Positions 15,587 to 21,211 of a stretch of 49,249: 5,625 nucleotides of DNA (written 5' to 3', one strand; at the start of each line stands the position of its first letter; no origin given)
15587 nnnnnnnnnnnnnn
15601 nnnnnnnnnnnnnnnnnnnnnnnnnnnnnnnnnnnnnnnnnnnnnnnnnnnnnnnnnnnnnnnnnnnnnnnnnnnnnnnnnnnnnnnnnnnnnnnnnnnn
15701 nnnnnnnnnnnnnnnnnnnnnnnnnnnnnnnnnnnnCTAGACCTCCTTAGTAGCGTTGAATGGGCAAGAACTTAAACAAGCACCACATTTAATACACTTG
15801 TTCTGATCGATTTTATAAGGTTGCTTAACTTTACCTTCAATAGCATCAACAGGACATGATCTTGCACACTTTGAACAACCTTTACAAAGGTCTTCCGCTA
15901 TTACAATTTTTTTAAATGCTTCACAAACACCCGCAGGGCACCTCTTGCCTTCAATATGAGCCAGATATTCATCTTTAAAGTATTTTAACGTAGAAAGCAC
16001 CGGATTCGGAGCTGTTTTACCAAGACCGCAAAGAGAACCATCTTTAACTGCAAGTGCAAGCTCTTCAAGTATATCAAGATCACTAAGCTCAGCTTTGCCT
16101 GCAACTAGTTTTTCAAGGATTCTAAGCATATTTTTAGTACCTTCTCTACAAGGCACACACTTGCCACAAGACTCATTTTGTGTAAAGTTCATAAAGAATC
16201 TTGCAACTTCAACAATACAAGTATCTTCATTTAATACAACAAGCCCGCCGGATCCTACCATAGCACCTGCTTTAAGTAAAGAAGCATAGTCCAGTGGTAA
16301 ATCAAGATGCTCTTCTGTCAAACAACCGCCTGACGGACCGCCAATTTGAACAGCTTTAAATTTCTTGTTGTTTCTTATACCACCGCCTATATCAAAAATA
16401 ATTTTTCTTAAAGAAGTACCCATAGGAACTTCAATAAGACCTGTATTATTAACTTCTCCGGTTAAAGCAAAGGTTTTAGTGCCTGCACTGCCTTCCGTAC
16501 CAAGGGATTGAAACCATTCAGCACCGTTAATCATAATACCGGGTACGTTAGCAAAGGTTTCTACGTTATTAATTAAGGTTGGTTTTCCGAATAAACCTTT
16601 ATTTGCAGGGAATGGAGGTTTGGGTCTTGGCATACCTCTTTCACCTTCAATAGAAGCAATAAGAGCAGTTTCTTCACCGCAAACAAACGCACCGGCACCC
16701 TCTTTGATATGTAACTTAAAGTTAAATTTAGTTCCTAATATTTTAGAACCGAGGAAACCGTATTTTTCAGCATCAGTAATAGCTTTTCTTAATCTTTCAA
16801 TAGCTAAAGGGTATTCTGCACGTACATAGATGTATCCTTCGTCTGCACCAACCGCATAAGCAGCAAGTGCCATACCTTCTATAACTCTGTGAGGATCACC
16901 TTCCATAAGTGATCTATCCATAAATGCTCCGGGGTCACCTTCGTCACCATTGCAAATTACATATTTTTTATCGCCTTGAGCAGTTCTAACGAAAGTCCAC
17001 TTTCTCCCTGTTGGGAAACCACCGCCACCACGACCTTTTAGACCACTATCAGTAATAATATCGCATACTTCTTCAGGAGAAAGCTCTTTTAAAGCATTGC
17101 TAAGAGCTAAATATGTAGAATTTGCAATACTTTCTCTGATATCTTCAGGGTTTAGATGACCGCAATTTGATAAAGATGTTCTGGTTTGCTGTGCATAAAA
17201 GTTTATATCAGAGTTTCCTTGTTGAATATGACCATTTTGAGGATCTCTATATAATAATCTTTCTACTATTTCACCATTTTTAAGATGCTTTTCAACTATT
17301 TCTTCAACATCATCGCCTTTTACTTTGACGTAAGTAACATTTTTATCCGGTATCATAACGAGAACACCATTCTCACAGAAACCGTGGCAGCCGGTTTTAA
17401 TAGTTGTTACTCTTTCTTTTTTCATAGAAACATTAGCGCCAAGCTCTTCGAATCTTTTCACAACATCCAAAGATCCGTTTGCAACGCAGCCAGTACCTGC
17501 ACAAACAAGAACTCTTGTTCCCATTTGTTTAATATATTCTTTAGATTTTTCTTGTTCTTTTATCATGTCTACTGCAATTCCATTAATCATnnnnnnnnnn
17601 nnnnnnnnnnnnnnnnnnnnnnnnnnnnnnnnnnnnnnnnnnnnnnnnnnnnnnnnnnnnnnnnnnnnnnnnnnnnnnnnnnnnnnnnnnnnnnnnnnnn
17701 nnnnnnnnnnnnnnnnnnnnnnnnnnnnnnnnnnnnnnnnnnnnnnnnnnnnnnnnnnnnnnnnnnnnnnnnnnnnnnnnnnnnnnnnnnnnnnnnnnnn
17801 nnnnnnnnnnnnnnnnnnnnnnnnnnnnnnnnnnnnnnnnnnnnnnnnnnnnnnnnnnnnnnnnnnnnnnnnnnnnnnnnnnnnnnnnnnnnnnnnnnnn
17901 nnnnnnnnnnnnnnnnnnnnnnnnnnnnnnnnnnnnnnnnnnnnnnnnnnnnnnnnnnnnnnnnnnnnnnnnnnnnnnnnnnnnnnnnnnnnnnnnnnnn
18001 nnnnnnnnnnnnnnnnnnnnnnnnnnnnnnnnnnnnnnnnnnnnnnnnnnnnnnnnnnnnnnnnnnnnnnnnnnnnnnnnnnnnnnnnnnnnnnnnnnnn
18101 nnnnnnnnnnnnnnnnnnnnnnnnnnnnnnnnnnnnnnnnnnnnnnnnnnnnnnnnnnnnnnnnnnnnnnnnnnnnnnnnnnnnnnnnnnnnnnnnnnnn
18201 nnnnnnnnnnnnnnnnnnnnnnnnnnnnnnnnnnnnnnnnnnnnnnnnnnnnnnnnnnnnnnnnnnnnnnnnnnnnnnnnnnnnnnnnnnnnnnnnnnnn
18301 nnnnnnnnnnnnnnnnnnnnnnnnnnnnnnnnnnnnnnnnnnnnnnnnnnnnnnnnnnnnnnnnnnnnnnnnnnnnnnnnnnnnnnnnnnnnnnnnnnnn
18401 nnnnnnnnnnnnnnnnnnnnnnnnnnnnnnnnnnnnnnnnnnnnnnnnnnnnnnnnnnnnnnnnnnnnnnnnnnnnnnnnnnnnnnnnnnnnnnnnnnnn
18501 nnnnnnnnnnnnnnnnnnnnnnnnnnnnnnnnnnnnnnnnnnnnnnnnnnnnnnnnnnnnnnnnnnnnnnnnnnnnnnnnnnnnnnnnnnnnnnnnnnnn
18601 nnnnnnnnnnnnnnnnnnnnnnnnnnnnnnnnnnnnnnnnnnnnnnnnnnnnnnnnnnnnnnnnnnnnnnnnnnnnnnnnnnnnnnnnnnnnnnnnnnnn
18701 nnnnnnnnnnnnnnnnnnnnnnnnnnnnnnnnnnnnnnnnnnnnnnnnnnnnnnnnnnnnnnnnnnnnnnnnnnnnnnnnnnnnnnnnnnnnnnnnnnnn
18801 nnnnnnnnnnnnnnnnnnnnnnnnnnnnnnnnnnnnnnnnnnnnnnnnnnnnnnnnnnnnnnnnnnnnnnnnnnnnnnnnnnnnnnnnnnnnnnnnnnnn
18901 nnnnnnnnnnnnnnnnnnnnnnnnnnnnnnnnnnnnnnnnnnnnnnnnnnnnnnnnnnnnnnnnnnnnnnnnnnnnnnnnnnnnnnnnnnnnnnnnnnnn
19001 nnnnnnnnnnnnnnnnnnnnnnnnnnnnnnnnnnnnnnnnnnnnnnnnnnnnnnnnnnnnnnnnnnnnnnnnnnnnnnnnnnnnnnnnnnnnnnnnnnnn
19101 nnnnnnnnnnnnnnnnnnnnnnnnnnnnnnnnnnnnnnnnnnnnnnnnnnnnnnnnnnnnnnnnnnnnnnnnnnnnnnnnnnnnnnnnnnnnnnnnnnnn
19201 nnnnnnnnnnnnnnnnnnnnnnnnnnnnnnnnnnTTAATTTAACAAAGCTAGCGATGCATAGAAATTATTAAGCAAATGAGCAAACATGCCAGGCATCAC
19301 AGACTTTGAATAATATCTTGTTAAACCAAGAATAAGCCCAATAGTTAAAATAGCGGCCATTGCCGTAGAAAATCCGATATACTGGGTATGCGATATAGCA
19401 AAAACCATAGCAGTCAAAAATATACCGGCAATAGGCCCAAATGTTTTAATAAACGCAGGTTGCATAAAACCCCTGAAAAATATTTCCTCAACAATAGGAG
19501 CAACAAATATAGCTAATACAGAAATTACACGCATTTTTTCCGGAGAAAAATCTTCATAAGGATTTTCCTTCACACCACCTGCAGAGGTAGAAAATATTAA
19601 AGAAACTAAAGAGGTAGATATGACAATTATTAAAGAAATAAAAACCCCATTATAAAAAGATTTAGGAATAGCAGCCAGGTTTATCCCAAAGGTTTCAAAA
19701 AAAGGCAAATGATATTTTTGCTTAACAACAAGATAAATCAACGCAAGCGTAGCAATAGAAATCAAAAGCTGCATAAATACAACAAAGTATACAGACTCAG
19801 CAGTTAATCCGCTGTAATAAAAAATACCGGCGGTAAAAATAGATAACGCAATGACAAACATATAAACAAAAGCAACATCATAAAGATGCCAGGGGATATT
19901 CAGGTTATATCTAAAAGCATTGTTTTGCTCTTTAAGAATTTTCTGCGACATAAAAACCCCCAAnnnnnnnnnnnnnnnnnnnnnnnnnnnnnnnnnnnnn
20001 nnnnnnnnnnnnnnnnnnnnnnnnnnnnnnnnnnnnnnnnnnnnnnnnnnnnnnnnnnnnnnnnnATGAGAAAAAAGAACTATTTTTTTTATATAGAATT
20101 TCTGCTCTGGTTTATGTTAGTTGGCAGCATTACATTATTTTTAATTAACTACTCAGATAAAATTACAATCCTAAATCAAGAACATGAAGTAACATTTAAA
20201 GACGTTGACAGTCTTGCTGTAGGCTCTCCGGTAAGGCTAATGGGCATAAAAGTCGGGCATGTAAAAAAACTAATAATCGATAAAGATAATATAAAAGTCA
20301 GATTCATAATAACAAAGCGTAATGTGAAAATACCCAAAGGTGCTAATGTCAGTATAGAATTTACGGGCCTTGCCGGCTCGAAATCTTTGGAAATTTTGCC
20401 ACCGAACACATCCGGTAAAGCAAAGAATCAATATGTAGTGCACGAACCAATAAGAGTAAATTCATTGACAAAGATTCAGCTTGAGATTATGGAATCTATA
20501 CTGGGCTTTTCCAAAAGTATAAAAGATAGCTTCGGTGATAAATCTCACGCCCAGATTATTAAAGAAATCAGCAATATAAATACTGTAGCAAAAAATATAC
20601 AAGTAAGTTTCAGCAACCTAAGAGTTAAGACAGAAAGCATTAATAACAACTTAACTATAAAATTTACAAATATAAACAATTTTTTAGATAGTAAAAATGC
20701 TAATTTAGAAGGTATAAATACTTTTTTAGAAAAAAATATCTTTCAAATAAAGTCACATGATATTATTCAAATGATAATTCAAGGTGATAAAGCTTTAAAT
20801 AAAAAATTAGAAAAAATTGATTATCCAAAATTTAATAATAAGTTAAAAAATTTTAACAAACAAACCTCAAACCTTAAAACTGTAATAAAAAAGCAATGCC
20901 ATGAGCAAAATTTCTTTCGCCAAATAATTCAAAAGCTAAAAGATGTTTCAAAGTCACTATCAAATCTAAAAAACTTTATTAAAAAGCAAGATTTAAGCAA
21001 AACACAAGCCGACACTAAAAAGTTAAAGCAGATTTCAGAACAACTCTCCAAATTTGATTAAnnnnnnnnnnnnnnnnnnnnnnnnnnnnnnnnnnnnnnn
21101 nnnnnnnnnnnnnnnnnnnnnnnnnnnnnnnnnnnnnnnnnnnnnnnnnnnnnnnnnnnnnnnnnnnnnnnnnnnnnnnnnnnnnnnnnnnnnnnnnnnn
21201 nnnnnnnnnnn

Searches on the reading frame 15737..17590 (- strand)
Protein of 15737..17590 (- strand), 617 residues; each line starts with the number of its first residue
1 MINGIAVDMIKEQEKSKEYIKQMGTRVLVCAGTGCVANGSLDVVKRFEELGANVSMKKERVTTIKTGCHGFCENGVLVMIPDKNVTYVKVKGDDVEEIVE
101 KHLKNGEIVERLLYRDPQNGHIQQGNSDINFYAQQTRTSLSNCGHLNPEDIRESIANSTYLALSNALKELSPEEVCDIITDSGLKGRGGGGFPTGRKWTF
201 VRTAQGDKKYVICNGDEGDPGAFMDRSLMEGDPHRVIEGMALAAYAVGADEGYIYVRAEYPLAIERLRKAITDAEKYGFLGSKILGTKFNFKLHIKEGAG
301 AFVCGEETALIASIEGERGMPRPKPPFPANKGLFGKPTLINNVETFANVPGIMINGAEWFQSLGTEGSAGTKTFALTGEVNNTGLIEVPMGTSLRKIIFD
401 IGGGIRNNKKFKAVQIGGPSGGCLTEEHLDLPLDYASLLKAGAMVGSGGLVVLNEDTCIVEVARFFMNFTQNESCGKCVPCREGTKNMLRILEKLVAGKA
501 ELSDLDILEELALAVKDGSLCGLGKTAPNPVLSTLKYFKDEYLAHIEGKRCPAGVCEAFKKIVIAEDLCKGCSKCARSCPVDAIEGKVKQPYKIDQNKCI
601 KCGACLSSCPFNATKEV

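Call 11: search_protein_families(library=pfam, proteins=[window:15737-17590:-], max_evalue=0.00001)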
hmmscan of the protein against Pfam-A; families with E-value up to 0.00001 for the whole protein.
window:15737-17590:- (617 aa): 11 families
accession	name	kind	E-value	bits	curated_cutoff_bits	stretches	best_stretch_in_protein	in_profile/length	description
PF01512.22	Complex1_51K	-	2.1e-50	171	31.2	1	179-350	1-149/150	Nuo51 FMN-binding domain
PF10589.14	NADH_4Fe-4S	-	1.1e-33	115.4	23.5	1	461-545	1-85/85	NADH-ubiquinone oxidoreductase-F iron-sulfur binding region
PF00037.32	Fer4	-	4.1e-12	45.8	21.1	1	592-613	1-22/24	4Fe-4S binding domain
PF12837.12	Fer4_6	-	4.9e-11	42.5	25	1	593-613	3-23/24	4Fe-4S binding domain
PF14697.11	Fer4_21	-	8.2e-09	35.9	35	1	563-611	2-53/59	4Fe-4S dicluster domain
PF13237.11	Fer4_10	-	9.8e-09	35.5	25.5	1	561-610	1-53/53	4Fe-4S dicluster domain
PF12838.12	Fer4_7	-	2.6e-08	34.6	27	1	569-613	2-52/52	4Fe-4S dicluster domain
PF12797.12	Fer4_2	-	1.2e-06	28.5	24.5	0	593-611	4-22/22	4Fe-4S binding domain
PF13187.11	Fer4_9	-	1.6e-06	28.4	27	1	569-612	2-50/52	4Fe-4S dicluster domain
PF10531.15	SLBB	-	2.8e-06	27.5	27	1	374-422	2-53/55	SLBB domain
PF01257.25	2Fe-2S_thioredx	-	6.1e-06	26.6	24.8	1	26-101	67-143/145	Thioredoxin-like [2Fe-2S] ferredoxin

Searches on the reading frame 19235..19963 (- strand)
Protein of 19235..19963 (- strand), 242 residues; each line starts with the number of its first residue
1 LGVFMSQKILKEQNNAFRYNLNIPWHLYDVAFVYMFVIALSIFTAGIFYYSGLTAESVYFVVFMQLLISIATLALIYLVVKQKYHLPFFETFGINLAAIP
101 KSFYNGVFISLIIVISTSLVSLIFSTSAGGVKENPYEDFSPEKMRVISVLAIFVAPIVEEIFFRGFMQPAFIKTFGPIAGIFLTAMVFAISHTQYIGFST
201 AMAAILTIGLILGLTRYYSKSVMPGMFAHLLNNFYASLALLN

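Call 43: search_protein_families(library=pfam, proteins=[window:19235-19963:-], max_evalue=0.001)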
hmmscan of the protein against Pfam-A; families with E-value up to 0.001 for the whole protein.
window:19235-19963:- (242 aa): 1 family
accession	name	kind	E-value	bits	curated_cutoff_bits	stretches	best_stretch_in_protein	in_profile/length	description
PF02517.21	Rce1-like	-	4.7e-20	72.1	22.4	1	146-234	6-92/93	Type II CAAX prenyl endopeptidase Rce1-like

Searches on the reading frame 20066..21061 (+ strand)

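Call 43: search_protein_families(library=pfam, proteins=[window:20066-21061:+], max_evalue=0.001)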
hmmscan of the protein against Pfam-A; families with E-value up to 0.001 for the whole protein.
window:20066-21061:+ (331 aa): 1 family
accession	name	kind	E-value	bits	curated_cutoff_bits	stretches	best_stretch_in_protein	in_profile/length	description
PF02470.25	MlaD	-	6.6e-16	58.8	25.1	1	41-112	6-80/81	MlaD protein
